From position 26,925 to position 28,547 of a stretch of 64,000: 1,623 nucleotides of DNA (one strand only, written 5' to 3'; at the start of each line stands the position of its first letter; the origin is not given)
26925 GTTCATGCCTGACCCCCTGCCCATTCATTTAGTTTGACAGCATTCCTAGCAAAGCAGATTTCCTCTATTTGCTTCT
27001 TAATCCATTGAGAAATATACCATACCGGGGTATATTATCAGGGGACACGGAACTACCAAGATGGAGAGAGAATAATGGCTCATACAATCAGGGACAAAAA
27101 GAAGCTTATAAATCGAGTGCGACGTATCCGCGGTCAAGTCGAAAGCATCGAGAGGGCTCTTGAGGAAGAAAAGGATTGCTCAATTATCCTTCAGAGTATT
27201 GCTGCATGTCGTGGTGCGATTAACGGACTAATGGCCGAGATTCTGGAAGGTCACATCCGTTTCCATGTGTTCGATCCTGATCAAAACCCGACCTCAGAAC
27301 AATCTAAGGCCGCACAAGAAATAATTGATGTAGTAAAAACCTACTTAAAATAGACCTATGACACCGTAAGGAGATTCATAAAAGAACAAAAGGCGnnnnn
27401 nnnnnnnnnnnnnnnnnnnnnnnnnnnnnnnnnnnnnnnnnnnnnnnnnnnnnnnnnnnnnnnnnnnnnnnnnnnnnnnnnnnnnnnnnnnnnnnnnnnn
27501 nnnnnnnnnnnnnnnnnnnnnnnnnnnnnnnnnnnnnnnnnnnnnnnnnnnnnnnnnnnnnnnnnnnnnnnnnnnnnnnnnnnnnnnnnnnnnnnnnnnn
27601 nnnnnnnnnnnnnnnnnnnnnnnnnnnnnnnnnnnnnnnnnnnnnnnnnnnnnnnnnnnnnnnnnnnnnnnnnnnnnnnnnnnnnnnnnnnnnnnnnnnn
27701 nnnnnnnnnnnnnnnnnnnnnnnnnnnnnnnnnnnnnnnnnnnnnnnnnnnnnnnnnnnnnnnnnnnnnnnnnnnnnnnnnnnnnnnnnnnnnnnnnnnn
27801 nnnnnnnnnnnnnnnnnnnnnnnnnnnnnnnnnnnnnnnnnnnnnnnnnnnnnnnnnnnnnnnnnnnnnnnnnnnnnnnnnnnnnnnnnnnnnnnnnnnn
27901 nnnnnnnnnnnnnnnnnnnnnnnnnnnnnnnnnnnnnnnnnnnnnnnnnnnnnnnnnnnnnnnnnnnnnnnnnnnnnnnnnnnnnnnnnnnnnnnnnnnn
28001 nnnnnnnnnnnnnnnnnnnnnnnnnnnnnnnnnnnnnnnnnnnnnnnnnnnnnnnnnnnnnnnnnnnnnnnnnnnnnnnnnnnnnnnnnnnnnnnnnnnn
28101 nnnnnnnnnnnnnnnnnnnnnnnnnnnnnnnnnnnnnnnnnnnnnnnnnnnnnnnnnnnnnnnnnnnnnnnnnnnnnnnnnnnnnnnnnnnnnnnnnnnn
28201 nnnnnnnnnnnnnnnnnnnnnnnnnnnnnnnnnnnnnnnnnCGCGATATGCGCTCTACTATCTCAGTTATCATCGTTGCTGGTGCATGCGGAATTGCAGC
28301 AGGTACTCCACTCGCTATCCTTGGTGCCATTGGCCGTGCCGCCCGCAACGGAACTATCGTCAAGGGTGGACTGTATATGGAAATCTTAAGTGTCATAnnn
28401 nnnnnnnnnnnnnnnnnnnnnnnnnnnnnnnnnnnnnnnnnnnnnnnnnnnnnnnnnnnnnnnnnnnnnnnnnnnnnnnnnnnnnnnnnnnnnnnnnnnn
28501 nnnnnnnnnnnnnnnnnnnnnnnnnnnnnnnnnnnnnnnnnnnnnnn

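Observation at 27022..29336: Putative Ni/Co (or Fe) efflux pair: RcnR-fingerprint repressor with a G-tract operator and a P1B ATPase lacking the conserved TM proline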

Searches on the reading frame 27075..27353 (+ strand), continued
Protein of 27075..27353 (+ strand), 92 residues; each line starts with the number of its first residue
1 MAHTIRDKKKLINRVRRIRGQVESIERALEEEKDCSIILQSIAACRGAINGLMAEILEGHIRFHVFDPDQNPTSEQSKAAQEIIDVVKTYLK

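Call 70: get_annotated_region(hit=H48, flank=3500)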
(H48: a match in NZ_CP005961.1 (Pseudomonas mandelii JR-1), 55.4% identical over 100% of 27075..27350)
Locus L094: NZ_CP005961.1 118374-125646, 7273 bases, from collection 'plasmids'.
description: Pseudomonas mandelii JR-1 plasmid unnamed, complete sequence
organism: Pseudomonas mandelii JR-1 (NCBI taxid 1147786)
taxonomy: Bacteria; Pseudomonadota; Gammaproteobacteria; Pseudomonadales; Pseudomonadaceae; Pseudomonas; Pseudomonas mandelii; Pseudomonas mandelii JR-1
host: -; source: natural mineral water; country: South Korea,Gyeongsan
typing (MOB-suite, as given by PLSDB): non-mobilizable
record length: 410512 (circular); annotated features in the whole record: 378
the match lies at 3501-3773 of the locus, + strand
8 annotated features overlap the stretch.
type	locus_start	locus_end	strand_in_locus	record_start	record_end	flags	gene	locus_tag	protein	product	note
CDS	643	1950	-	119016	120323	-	-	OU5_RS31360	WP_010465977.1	MFS transporter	GO:0055085 - transmembrane transport [Evidence IEA]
CDS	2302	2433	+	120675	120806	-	-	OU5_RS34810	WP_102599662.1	YHYH domain-containing protein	-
CDS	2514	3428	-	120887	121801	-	dmeF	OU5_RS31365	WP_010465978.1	CDF family Co(II)/Ni(II) efflux transporter DmeF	GO:0006812 - monoatomic cation transport [Evidence IEA]; GO:0055085 - transmembrane transport [Evidence IEA]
CDS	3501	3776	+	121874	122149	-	-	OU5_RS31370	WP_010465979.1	metal/formaldehyde-sensitive transcriptional repressor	-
CDS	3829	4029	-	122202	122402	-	-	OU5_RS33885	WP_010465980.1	heavy-metal-associated domain-containing protein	-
CDS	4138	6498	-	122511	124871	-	-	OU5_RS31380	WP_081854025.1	heavy metal translocating P-type ATPase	-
CDS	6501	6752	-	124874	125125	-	-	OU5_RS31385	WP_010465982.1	DUF2933 domain-containing protein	-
CDS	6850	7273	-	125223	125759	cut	-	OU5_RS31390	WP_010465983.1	plastocyanin/azurin family copper-binding protein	-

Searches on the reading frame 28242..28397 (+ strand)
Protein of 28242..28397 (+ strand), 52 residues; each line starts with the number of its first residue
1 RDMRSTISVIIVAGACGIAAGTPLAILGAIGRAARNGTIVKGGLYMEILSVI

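Call 28: find_related_loci(query=A2, collection=genome_contigs, flank=7000)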
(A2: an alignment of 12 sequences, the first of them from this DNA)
Query A2 (52 aa) in genome_contigs; peptide patterns used: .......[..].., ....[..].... (x = any residue, [..] = any of these).
599 stretches matched a pattern (row limit reached: there are more); 577 encode a relative of the query (tblastn E <= 1e-3); the best 80 are kept; 80 distinct loci.
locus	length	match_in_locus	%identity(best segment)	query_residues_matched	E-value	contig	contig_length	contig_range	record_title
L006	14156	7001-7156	96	1-52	8e-28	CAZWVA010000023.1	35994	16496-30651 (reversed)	MAG TPA_asm: uncultured Spirochaetia bacterium isolate binchicken_co30_30 genome assembly, contig: NODE_1026_length_3599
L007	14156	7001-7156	96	1-52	1e-27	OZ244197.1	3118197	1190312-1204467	MAG: Thermodesulfobacteriota bacterium isolate ec96ddf5-9e38-48dc-a8a0-7131a85d877a genome assembly, chromosome: 1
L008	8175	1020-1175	85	1-52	5e-25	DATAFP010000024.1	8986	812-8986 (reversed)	MAG TPA_asm: Gemmatimonadales bacterium isolate SMAG_U6806 k141_4241697, whole genome shotgun sequence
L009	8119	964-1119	85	1-52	5e-25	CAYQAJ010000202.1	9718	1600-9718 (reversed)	MAG TPA_asm: uncultured Pirellulaceae bacterium isolate SRP214966_co2_142 genome assembly, contig: NODE_12495_length_971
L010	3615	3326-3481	87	1-52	8e-25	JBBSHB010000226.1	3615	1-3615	MAG: Gemmatimonadales bacterium isolate LS2_sbin.56 LS2_sbin.56_K_313317_L_3615_cov_39.6828, whole genome shotgun sequen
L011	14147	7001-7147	88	1-49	2e-24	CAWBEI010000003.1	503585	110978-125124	MAG: Ignavibacteriota bacterium isolate MFD04780.bin.1.147 genome assembly, contig: contig_20896, whole genome shotgun s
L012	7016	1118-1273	85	1-52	2e-24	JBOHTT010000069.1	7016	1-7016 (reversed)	MAG: Vulcanimicrobiaceae bacterium isolate TC-S_metawrap_bin.251 k127_40933, whole genome shotgun sequence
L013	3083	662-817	83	1-52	2e-24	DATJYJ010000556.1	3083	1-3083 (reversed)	MAG TPA_asm: Verrucomicrobiia bacterium isolate SMAG_U15149 k141_752860, whole genome shotgun sequence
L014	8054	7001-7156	83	1-52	3e-24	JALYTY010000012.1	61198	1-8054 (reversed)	MAG: Vulcanimicrobiota bacterium isolate LAG bin3 SD1463-65_k127_1529957, whole genome shotgun sequence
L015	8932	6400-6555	85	1-52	4e-24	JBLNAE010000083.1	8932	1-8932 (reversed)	MAG: Ignavibacteriales bacterium isolate MAG185 PRJNA951521_bin43_renamed_82, whole genome shotgun sequence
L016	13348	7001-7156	85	1-52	6e-24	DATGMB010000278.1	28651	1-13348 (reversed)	MAG TPA_asm: Bryobacteraceae bacterium isolate SMAG_U9901 k141_222952, whole genome shotgun sequence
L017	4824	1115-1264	88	1-50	6e-24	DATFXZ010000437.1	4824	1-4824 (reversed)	MAG TPA_asm: Terriglobia bacterium isolate SMAG_U9530 k141_5351745, whole genome shotgun sequence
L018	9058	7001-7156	83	1-52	9e-24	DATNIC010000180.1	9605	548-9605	MAG TPA_asm: Candidatus Binatia bacterium isolate SMAG_U11363 k141_277636, whole genome shotgun sequence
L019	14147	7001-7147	90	1-49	8e-24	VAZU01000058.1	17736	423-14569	MAG: Alphaproteobacteria bacterium isolate AP_16 14_1009_16_40cm_scaffold_14324, whole genome shotgun sequence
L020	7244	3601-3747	90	1-49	9e-24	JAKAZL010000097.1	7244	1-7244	MAG: Proteobacteria bacterium isolate ZJ1.bin34 NODE_15590_length_7244_cov_21.640719, whole genome shotgun sequence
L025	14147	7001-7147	90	1-49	1e-23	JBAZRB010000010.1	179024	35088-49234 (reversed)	MAG: Rhodanobacter sp. isolate SO_2017_GW1_138 NODE_625_length_179024_cov_9.260837_OW334_2017, whole genome shotgun sequ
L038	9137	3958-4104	88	1-49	2e-23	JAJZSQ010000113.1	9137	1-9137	MAG: Proteobacteria bacterium isolate SKS3.bin44 NODE_12805_length_9137_cov_3.356604, whole genome shotgun sequence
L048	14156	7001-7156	83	1-52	6e-23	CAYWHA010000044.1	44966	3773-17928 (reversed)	MAG TPA_asm: uncultured Solibacteraceae bacterium isolate binchicken_co3_380 genome assembly, contig: NODE_2371_length_4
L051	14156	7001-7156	81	1-52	5e-23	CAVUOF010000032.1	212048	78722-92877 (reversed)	MAG: uncultured Acidobacteriota bacterium isolate MFD03975.bin.2.194 genome assembly, contig: contig_87092, whole genome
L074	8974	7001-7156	81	1-52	1e-22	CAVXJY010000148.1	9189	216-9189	MAG: Bryobacterales bacterium isolate MFD03044.bin.1.146 genome assembly, contig: contig_82400, whole genome shotgun seq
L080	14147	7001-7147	86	1-49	2e-22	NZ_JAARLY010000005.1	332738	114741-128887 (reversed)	Oleiagrimonas sp. C23AA NODE_5_length_332738_cov_181.899, whole genome shotgun sequence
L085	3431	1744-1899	81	1-52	2e-22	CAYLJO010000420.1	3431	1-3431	MAG TPA_asm: uncultured Blastocatellaceae bacterium isolate SRP272529_co1_149 genome assembly, contig: NODE_59903_length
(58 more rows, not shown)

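Call 82: search_protein_families(library=ncbifam, proteins=[L017:2233-3174:+, L038:1198-2283:-, L080:1822-2781:+, L074:8197-8919:+, L085:2924-3361:+, L025:8189-8536:+, L020:1811-2272:+, L018:4982-6262:+, L051:3403-4182:-, L048:3294-6158:+], max_evalue=0.00001)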
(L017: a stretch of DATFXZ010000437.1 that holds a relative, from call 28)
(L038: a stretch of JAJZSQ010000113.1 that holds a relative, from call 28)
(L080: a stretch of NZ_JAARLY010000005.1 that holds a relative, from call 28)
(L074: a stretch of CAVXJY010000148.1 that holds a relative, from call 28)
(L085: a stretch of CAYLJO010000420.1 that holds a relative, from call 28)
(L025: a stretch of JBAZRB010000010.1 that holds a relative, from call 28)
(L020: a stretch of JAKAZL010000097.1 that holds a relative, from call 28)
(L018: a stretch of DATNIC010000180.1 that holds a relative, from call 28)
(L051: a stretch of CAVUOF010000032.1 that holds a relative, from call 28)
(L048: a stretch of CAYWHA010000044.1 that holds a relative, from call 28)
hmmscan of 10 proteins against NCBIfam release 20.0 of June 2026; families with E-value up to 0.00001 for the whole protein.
L017:2233-3174:+ (314 aa): 10 families
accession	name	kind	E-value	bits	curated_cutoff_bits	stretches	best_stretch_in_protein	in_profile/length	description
TIGR01297.1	CDF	superfamily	6.2e-76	255.4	82.35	1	17-291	4-284/285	cation diffusion facilitator family transporter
NF002923.0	PRK03557.1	equivalog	3.9e-67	226.7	408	1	14-313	17-313/313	CDF family zinc transporter ZitB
NF033827.1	CDF_efflux_DmeF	equivalog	8.2e-33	114.1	250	2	15-144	15-145/309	CDF family Co(II)/Ni(II) efflux transporter DmeF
NF050169.1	CatEfflxFieF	equivalog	5.8e-23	81.5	420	1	21-281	11-273/282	cation efflux pump FieF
NF052621.1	MngEfTpMntE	equivalog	9.3e-23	81.1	500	1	17-293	4-285/293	manganese efflux transporter MntE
NF033615.1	CDF_MamM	equivalog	8.9e-20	71.1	350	1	23-288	17-285/290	magnetosome biogenesis CDF transporter MamM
NF033616.1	CDF_MamB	equivalog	5.8e-19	68.6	350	1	20-282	11-273/284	magnetosome biogenesis CDF transporter MamB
NF007064.0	PRK09509.1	equivalog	1.7e-18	66.6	447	1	34-279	33-276/300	CDF family cation-efflux transporter FieF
NF052602.1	Zn_efflux_Cdf31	equivalog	1.6e-15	57.3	460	1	20-293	12-293/299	CDF family zinc efflux transporter Cdf31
NF040994.1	MamV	equivalog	2e-14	53.4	500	1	20-276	16-273/319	CDF transporter MamV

L038:1198-2283:- (361 aa): 10 families
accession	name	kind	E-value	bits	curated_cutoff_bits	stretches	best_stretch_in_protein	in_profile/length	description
NF002923.0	PRK03557.1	equivalog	5.8e-83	278.7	408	1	73-353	14-297/313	CDF family zinc transporter ZitB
TIGR01297.1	CDF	superfamily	5.6e-73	245.7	82.35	1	78-346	3-281/285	cation diffusion facilitator family transporter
NF033827.1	CDF_efflux_DmeF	equivalog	1.5e-29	103.4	250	2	77-203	15-142/309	CDF family Co(II)/Ni(II) efflux transporter DmeF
NF007064.0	PRK09509.1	equivalog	1.3e-18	67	447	1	88-316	21-252/300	CDF family cation-efflux transporter FieF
NF052621.1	MngEfTpMntE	equivalog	1.6e-17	63.9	500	1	99-313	25-244/293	manganese efflux transporter MntE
NF050169.1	CatEfflxFieF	equivalog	7.6e-17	61.4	420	1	91-316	19-247/282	cation efflux pump FieF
NF052602.1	Zn_efflux_Cdf31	equivalog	1.1e-15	57.8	460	1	80-346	10-288/299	CDF family zinc efflux transporter Cdf31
NF033616.1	CDF_MamB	equivalog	1.2e-14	54.5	350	1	82-305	11-238/284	magnetosome biogenesis CDF transporter MamB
NF033615.1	CDF_MamM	equivalog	3.9e-10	39.4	350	1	87-299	19-237/290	magnetosome biogenesis CDF transporter MamM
NF040994.1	MamV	equivalog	2.5e-09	36.7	500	1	84-312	18-248/319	CDF transporter MamV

L080:1822-2781:+ (320 aa): 10 families
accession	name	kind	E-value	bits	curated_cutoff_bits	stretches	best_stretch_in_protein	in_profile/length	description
TIGR01297.1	CDF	superfamily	1.2e-71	241.3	82.35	1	27-299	2-282/285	cation diffusion facilitator family transporter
NF002923.0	PRK03557.1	equivalog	2.9e-56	191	408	1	13-303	3-295/313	CDF family zinc transporter ZitB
NF033827.1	CDF_efflux_DmeF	equivalog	4.2e-27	95.3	250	2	15-155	2-144/309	CDF family Co(II)/Ni(II) efflux transporter DmeF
NF052621.1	MngEfTpMntE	equivalog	9.4e-18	64.6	500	1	41-226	17-205/293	manganese efflux transporter MntE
NF033616.1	CDF_MamB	equivalog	1.4e-15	57.5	350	1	33-277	12-257/284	magnetosome biogenesis CDF transporter MamB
NF052602.1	Zn_efflux_Cdf31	equivalog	8.6e-15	54.9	460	1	27-294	7-284/299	CDF family zinc efflux transporter Cdf31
NF007064.0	PRK09509.1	equivalog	2.9e-13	49.5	447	1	39-253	22-238/300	CDF family cation-efflux transporter FieF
NF033615.1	CDF_MamM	equivalog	4.6e-12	45.8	350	1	30-253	12-239/290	magnetosome biogenesis CDF transporter MamM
NF050169.1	CatEfflxFieF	equivalog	2e-10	40.4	420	1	40-291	18-273/282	cation efflux pump FieF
NF040994.1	MamV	equivalog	2.3e-09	36.8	500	1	38-223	22-208/319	CDF transporter MamV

L074:8197-8919:+ (241 aa): 1 family
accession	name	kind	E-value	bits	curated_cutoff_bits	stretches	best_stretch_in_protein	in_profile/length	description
NF003243.0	PRK04201.1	equivalog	2.7e-13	49.8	252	1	3-237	8-263/266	zinc transporter ZupT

L085:2924-3361:+ (146 aa): 0 families

L025:8189-8536:+ (116 aa): 5 families
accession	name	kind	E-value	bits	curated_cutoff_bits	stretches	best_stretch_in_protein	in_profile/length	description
NF006751.0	PRK09272.1-4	subfamily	7.9e-57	190.7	154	1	1-116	1-116/116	hypothetical protein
NF006749.0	PRK09272.1-2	subfamily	1.9e-33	115.1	119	1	1-115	1-116/116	hypothetical protein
NF006750.0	PRK09272.1-3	equivalog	2e-11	44.2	101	1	4-105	3-101/112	hypothetical protein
NF006752.0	PRK09272.1-5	equivalog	9.7e-11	42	162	1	5-88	4-88/110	hypothetical protein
NF006748.0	PRK09272.1-1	equivalog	3.4e-07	30.9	181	1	6-98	5-94/109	hypothetical protein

L020:1811-2272:+ (154 aa): 15 families
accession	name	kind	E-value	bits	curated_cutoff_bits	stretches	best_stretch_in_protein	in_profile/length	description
TIGR02047.1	CadR-PbrR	equivalog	8.9e-27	93.6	151.45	1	14-136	3-126/127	Cd(II)/Pb(II)-responsive transcriptional regulator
TIGR02044.1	CueR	equivalog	1.6e-26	92.8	147.4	1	13-137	2-126/127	Cu(I)-responsive transcriptional regulator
TIGR02051.1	MerR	equivalog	8.1e-25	87.5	150.85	1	14-137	2-124/124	mercury resistance transcriptional regulator MerR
NF007069.0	PRK09514.1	equivalog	1.4e-23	83.4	143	1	14-120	4-111/141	Zn(2+)-responsive transcriptional regulator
TIGR02043.1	ZntR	equivalog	1e-19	71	167.95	1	14-120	4-111/131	Zn(2+)-responsive transcriptional regulator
NF010315.0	PRK13752.1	subfamily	1.1e-18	67.6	261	1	12-140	8-135/144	mercury resistance transcriptional regulator MerR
NF007590.0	PRK10227.1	equivalog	1.1e-16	61.2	244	1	14-139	3-128/135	Cu(I)-responsive transcriptional regulator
TIGR01950.1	SoxR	equivalog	2.9e-14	53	116.9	1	12-118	2-108/142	redox-sensitive transcriptional activator SoxR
NF041849.1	trans_regNmlR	equivalog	3.1e-13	49.8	175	1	15-116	4-105/117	stress response transcriptional regulator NmlR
NF047375.1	HeatShock_HspR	equivalog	7.3e-10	38.7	105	1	14-91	6-83/92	heat shock protein transcriptional repressor HspR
NF050798.1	TF_FtsR_Actino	equivalog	9.9e-09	35.6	150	1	27-95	21-88/223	transcriptional regulator FtsR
NF033783.1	coreg_MerD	equivalog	1.6e-08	35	170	1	14-119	6-109/121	mercury resistance co-regulator MerD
TIGR02054.1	MerD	equivalog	1.2e-06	29.1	103.65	1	13-121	5-111/120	mercuric resistance transcriptional repressor MerD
NF047377.1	heat_HspR_dupli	exception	3e-06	26.9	300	1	20-107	14-101/214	heat shock protein transcriptional repressor HspR, fused homodimer type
NF053740.1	TransRegTnrAGPos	equivalog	8.8e-06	25.9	140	0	7-101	8-102/108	hypothetical protein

L018:4982-6262:+ (427 aa): 3 families
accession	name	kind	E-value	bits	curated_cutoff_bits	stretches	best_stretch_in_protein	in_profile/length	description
NF001923.0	PRK00701.1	subfamily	5.5e-30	104.4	430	1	14-424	22-438/439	Mn(2+) uptake NRAMP transporter MntH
TIGR01197.1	nramp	subfamily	7.7e-17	61.6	272.5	1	24-223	2-205/390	metal ion transporter, metal ion (Mn2+/Fe2+) transporter (Nramp) family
NF037982.1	Nramp_1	equivalog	2.7e-08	33.4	50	1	30-223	1-203/404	Nramp family divalent metal transporter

L051:3403-4182:- (259 aa): 81 families (the best 25 are shown)
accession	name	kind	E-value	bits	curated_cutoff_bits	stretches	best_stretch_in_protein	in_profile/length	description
NF008677.0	PRK11697.1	equivalog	9e-51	172.5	246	1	4-255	2-234/238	two-component system response regulator BtsR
NF010684.1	PRK14084.1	equivalog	6.3e-40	137.5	375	1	5-246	2-242/254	response regulator transcription factor LytR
TIGR02875.1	spore_0_A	equivalog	1e-20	74.1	200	1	4-133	3-141/262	sporulation transcription factor Spo0A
NF001965.0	PRK00742.1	subfamily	9.9e-20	71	293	1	3-162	3-170/357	chemotaxis-specific protein-glutamate methyltransferase CheB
NF008469.0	PRK11361.1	equivalog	8.5e-17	61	714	1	3-119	4-121/461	acetoacetate metabolism transcriptional regulator AtoC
NF007935.0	PRK10651.1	equivalog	2.6e-16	59.5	250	1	4-118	7-124/216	two-component system response regulator NarL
NF009206.0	PRK12555.1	subfamily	2.6e-16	59.5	342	1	5-164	2-158/340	chemotaxis-specific protein-glutamate methyltransferase CheB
NF045505.1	RR_RssB_Pseudo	equivalog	4.4e-16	58.9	700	1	4-131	6-132/394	two-component system response regulator RssB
NF045944.1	ResRegRpaBCyano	equivalog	6.3e-16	58.4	330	1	7-128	1-122/229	response regulator transcription factor RpaB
NF040534.1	resp_reg_YycF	equivalog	7.9e-16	58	340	1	5-125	2-119/231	response regulator YycF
NF007135.0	PRK09581.1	equivalog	1.7e-14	53.5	474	1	5-173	4-178/457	PleD family two-component system response regulator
NF007969.0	PRK10693.1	equivalog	1.7e-13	50.3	329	1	5-115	9-121/337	two-component system response regulator RssB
NF041946.1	LuxO_transreg_Vib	equivalog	2.4e-13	49.7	800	1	35-124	26-118/463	quorum-sensing sigma-54 dependent transcriptional regulator LuxO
NF040689.1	MtrAB_MtrA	equivalog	4.4e-13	49.1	300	1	6-134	1-126/219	MtrAB system response regulator MtrA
NF008318.0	PRK11107.1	equivalog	4.9e-13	48.1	890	1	3-131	667-798/920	two-component sensor histidine kinase BarA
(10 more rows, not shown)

L048:3294-6158:+ (955 aa): 2 families
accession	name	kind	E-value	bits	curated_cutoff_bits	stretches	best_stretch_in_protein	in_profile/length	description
TIGR01783.1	TonB-siderophor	subfamily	3.3e-06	26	223.5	0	215-299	57-134/649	TonB-dependent siderophore receptor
NF049945.1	TonB_dep_FCYXU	equivalog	7.9e-06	24.7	825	0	231-304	126-201/697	TonB-dependent receptor, FCYXU motif-type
